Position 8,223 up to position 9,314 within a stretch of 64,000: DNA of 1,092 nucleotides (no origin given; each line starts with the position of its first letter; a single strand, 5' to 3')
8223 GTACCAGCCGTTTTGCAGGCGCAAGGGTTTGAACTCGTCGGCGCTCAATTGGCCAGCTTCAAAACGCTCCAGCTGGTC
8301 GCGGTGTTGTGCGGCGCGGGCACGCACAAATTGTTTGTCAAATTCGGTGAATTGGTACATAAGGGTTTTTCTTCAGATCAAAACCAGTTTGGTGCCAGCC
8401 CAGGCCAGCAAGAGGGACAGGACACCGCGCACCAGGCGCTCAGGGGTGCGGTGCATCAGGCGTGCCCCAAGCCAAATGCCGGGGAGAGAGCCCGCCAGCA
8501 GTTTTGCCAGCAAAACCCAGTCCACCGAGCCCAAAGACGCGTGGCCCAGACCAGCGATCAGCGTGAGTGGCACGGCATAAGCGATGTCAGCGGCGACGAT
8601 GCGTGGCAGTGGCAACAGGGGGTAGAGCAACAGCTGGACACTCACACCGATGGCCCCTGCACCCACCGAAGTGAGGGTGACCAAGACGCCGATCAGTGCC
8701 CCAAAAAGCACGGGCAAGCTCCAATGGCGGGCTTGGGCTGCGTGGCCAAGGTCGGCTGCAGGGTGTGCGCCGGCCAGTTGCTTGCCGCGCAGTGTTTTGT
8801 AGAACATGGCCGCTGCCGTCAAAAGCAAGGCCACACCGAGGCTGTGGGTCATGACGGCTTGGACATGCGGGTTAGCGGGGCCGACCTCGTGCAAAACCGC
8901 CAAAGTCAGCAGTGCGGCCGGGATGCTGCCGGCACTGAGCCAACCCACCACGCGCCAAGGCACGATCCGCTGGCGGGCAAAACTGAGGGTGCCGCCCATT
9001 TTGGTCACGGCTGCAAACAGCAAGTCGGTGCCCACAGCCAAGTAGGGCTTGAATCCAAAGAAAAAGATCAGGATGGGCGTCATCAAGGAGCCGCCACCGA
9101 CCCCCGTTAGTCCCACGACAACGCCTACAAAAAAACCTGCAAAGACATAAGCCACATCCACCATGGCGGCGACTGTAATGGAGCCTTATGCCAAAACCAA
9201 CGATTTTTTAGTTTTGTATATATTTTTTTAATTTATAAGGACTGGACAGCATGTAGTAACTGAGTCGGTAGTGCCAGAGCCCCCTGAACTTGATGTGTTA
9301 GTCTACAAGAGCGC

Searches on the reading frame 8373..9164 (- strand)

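Call 9: search_protein_families(library=ncbifam, proteins=[window:8373-9164:-], max_evalue=1e-10)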
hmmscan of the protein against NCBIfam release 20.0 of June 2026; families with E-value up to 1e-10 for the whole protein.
window:8373-9164:- (263 aa): 0 families

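Call 45: search_protein_families(library=pfam, proteins=[window:8373-9164:-], max_evalue=0.00001)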
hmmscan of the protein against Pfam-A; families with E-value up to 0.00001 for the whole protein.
window:8373-9164:- (263 aa): 1 family
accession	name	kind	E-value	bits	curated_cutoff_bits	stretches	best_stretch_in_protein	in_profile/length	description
PF01925.25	TauE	-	2e-46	159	32.6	1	7-260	2-237/237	Sulfite exporter TauE/SafE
